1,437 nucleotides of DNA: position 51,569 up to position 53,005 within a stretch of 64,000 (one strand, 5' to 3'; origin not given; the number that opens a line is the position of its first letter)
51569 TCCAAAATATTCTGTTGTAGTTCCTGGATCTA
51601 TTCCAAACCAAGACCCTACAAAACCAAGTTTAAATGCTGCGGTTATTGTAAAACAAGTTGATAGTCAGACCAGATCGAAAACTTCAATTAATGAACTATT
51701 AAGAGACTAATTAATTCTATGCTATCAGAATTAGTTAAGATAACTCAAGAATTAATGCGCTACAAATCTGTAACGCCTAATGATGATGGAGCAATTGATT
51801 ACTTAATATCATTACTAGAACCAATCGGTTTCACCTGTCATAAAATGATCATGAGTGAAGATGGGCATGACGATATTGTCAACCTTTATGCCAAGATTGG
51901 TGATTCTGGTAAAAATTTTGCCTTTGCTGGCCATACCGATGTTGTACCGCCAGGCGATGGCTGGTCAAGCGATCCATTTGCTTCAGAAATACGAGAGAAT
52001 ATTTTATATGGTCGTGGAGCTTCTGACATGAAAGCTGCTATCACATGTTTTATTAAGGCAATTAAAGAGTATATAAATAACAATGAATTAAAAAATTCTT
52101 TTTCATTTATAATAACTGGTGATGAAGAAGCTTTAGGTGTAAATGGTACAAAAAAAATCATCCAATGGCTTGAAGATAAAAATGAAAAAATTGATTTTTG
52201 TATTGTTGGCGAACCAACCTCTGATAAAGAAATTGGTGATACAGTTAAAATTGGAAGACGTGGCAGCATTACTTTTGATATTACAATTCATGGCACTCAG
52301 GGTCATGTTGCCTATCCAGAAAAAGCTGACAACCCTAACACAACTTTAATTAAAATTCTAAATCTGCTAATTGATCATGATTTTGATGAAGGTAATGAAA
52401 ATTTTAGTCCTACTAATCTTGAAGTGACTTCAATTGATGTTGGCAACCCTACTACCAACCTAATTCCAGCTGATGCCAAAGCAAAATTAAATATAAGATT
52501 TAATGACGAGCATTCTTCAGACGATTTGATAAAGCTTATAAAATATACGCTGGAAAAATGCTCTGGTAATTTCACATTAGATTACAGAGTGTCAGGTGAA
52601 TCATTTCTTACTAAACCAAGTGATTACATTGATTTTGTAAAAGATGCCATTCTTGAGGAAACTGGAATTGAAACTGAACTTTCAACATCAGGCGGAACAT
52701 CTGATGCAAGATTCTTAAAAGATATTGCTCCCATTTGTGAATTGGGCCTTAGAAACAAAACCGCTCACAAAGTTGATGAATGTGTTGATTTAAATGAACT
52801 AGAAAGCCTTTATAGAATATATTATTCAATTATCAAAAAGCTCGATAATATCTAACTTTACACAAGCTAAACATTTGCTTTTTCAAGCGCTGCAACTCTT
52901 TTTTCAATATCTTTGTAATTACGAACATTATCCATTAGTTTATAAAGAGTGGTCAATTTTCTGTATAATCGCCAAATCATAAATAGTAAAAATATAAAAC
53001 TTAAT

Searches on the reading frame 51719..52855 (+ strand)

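Call 43: search_protein_families(library=pfam, proteins=[window:51719-52855:+], max_evalue=0.00001)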
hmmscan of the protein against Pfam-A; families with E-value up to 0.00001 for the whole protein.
window:51719-52855:+ (378 aa): 2 families
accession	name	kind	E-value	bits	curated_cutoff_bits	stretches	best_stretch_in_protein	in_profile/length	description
PF01546.33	Peptidase_M20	-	5.9e-41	141.1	24.6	1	68-373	1-205/206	Peptidase family M20/M25/M40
PF07687.19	M20_dimer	-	4e-25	88.3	21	1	178-279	1-100/107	Peptidase dimerisation domain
